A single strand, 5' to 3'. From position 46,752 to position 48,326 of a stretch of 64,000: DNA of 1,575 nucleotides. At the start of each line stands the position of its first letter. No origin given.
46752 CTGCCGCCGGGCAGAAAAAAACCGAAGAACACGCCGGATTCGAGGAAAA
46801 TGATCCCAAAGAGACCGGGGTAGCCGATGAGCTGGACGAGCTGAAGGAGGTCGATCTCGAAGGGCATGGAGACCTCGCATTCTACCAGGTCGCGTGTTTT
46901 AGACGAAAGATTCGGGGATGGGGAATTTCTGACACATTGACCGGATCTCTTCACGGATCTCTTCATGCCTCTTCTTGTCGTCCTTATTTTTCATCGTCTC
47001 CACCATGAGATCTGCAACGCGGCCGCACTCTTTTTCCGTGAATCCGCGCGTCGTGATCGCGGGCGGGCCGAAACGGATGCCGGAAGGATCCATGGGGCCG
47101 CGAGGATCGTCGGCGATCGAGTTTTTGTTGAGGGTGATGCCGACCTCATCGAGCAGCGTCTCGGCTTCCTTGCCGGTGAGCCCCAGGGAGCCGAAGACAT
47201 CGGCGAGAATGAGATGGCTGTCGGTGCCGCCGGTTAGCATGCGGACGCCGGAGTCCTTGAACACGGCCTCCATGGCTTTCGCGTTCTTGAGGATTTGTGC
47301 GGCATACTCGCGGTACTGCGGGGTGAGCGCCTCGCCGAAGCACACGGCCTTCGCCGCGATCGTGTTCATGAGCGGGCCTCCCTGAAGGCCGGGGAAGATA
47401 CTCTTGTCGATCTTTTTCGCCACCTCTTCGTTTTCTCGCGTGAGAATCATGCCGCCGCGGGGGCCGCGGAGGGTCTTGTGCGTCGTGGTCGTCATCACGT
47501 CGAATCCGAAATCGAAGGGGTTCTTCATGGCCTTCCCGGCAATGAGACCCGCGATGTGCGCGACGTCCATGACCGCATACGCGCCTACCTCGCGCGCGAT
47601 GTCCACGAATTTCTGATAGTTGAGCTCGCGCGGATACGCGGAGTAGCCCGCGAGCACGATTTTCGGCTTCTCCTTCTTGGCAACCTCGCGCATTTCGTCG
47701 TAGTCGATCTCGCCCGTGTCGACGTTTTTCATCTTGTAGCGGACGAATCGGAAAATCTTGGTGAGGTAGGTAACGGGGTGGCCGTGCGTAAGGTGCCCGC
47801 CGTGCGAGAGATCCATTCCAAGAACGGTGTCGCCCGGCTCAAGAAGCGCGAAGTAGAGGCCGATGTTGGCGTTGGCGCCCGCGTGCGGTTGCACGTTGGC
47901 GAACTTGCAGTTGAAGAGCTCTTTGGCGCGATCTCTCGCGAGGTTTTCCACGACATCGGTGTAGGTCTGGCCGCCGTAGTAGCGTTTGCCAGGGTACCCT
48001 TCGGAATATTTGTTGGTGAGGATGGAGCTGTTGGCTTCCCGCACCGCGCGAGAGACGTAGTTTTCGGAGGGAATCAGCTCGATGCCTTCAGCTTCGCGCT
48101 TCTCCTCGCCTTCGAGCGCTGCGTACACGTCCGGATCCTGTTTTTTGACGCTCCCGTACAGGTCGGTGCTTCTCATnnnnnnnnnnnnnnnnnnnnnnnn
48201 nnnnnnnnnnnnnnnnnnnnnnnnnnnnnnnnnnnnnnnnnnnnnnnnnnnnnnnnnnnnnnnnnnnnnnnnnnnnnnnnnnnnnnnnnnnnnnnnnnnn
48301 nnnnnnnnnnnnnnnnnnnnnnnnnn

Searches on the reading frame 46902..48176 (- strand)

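Call 7: search_protein_families(library=pfam, proteins=[window:46902-48176:-], max_evalue=0.01)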
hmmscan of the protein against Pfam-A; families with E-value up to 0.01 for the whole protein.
window:46902-48176:- (425 aa): 3 families
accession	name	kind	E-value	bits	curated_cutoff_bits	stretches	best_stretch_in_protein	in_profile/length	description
PF00464.25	SHMT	-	1.3e-146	488.8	27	1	11-390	2-398/399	Serine hydroxymethyltransferase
PF00155.27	Aminotran_1_2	-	9.4e-08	32.1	19.7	1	42-351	19-332/361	Aminotransferase class I and II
PF01053.26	Cys_Met_Meta_PP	-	0.0034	16.4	27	1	99-258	75-224/381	Cys/Met metabolism PLP-dependent enzyme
